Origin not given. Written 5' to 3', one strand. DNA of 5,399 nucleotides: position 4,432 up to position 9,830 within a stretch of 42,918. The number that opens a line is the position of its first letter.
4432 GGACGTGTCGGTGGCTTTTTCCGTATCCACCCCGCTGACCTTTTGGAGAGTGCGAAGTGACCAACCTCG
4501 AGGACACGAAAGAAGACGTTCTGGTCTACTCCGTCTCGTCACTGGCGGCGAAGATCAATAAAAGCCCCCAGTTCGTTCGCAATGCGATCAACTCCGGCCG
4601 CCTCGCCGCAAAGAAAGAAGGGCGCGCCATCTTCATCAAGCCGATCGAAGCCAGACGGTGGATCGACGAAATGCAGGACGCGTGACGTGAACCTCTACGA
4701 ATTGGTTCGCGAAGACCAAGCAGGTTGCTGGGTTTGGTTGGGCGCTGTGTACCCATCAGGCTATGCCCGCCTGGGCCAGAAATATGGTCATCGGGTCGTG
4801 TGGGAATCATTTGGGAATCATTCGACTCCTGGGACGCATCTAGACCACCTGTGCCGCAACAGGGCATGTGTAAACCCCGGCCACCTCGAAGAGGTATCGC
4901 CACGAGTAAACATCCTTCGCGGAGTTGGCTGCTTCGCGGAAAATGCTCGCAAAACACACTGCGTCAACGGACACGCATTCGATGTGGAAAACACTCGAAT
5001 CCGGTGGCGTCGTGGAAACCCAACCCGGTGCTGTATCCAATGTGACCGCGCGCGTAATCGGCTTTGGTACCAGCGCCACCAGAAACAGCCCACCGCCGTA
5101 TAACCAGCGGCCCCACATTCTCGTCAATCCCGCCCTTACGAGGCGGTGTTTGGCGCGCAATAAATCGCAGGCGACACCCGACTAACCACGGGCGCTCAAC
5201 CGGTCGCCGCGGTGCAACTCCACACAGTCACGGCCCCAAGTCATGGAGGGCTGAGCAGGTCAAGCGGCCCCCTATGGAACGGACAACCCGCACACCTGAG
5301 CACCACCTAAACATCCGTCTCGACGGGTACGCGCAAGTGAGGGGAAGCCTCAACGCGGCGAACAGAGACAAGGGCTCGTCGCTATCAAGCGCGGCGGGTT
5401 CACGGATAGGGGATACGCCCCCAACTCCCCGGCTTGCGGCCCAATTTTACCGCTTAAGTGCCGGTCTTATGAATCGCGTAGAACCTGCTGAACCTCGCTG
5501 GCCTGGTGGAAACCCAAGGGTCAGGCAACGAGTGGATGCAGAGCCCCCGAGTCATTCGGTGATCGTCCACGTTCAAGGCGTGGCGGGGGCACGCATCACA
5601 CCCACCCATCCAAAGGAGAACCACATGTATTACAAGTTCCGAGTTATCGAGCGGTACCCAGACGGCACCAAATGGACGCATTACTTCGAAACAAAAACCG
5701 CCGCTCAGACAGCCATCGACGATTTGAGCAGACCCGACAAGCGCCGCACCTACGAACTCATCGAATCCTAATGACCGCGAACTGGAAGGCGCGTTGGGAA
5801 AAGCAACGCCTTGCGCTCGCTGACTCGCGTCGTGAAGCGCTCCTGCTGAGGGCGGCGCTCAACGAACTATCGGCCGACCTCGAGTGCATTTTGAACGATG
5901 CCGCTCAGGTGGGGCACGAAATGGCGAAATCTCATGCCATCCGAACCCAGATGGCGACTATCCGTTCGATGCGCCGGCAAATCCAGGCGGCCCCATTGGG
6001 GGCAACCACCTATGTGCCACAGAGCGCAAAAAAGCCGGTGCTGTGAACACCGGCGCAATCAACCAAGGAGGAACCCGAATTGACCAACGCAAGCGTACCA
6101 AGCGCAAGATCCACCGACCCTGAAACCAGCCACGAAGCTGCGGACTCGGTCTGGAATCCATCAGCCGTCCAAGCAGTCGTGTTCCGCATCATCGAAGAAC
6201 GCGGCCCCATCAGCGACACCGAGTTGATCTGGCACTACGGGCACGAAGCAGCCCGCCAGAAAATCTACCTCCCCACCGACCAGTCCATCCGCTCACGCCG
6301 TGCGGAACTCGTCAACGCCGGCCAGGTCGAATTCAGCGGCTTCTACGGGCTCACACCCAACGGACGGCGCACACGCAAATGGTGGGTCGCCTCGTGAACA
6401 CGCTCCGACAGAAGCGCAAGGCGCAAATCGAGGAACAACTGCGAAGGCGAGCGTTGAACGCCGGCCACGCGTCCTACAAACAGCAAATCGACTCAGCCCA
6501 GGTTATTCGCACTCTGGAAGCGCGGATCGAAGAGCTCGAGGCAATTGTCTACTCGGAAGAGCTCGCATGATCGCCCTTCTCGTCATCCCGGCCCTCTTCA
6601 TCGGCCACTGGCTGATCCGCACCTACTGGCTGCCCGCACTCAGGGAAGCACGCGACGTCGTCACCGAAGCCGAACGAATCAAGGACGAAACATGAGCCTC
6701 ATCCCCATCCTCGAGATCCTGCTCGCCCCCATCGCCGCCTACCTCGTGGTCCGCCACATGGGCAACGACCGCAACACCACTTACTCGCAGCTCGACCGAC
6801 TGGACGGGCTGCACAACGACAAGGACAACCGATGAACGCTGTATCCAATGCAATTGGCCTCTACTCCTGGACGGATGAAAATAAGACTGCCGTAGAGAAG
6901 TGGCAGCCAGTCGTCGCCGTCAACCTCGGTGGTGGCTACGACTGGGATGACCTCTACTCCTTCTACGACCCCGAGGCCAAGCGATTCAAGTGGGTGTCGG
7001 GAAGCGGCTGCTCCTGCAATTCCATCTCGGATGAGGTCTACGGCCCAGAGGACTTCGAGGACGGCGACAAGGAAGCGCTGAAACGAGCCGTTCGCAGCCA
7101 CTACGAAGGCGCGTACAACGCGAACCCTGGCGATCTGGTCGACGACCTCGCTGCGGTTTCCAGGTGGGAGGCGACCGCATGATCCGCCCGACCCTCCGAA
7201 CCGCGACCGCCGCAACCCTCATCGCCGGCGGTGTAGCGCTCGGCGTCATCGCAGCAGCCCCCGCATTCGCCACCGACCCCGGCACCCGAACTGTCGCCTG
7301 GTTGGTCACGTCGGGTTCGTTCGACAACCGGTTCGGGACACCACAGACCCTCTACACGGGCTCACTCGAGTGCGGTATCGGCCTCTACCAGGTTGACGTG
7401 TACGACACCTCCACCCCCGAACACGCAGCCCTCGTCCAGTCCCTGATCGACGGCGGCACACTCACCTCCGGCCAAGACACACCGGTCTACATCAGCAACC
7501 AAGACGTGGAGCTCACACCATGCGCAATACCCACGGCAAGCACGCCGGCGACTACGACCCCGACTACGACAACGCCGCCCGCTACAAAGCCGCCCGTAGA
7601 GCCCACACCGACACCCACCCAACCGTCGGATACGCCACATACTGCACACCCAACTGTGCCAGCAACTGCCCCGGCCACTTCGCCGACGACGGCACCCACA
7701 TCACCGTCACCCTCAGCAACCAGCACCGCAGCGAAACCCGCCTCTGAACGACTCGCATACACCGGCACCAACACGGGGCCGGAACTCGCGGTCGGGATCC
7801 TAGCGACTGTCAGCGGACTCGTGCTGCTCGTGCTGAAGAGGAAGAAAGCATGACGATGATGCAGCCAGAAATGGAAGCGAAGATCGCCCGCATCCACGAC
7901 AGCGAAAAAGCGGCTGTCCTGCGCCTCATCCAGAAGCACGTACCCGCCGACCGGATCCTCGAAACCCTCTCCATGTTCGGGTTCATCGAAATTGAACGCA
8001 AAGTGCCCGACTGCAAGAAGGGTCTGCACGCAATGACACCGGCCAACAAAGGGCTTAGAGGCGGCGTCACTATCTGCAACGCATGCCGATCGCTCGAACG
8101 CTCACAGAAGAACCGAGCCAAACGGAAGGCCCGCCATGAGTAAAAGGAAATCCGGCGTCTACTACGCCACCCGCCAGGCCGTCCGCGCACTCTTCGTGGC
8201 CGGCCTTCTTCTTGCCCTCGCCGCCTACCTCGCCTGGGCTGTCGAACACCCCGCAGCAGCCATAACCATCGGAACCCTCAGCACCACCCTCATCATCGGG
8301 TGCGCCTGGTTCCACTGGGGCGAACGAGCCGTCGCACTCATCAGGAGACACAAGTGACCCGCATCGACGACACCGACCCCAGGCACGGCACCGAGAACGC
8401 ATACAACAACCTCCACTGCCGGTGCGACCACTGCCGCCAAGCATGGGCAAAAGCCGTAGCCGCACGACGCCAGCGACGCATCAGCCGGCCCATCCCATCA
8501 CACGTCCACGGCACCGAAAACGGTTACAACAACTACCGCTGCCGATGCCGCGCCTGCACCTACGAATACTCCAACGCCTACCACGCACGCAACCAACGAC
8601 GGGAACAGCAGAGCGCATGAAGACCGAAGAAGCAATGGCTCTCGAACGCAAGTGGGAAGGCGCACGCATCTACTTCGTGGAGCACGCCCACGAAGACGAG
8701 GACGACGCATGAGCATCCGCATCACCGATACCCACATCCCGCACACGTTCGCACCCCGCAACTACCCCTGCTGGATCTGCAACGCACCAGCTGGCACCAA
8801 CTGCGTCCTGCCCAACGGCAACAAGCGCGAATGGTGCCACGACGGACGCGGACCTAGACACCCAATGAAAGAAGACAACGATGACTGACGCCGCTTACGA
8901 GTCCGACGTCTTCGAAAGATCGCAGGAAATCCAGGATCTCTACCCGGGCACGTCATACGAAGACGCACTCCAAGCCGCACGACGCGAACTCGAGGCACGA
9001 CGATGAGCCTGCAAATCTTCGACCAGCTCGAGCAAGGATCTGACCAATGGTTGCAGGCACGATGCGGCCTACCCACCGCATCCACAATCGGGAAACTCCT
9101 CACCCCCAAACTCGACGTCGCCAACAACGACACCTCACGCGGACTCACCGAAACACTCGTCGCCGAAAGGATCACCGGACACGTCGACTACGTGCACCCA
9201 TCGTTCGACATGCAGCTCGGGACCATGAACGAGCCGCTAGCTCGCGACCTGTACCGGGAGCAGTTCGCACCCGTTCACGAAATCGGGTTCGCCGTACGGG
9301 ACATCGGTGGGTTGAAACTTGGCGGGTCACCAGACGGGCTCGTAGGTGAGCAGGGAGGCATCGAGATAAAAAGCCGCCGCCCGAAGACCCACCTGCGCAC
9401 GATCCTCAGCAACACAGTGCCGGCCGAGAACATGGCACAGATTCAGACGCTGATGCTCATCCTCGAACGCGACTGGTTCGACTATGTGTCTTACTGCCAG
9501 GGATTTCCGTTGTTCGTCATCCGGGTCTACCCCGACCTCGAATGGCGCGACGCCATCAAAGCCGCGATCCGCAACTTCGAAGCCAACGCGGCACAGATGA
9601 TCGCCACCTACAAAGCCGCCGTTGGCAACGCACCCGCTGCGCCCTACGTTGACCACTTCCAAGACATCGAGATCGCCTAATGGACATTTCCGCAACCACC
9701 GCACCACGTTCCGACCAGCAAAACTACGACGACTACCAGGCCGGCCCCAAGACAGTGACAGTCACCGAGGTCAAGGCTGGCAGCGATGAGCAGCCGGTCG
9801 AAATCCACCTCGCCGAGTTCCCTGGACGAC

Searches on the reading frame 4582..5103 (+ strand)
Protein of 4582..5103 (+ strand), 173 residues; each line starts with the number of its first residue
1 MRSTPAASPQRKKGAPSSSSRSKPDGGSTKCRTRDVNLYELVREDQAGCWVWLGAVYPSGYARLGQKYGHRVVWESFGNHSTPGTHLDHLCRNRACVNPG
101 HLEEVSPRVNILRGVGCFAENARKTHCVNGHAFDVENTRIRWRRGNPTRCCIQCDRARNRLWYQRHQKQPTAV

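Call 11: search_protein_families(library=pfam, proteins=[window:4582-5103:+], max_evalue=0.01)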
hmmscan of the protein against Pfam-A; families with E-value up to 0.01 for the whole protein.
window:4582-5103:+ (173 aa): 2 families
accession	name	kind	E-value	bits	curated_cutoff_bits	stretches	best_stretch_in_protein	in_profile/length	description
PF13392.12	HNH_3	-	3.6e-08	33.4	24.8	1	68-110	2-44/46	HNH endonuclease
PF05551.17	zf-His_Me_endon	-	0.0092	16.6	27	0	84-119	64-98/131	Zinc-binding loop region of homing endonuclease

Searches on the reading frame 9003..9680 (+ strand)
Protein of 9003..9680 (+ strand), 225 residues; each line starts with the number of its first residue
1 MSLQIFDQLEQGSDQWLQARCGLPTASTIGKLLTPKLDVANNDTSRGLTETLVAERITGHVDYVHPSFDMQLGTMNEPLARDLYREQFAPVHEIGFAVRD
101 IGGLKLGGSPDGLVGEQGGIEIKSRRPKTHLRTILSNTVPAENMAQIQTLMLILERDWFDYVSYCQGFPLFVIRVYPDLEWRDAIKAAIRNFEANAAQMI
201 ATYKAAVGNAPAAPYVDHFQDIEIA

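Call 11: search_protein_families(library=pfam, proteins=[window:9003-9680:+], max_evalue=0.01)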
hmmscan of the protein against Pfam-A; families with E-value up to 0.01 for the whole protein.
window:9003-9680:+ (225 aa): 1 family
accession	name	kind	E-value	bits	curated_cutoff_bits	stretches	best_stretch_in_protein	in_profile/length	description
PF09588.16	YqaJ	-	4.1e-11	43.8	22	1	15-153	1-146/150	YqaJ-like viral recombinase domain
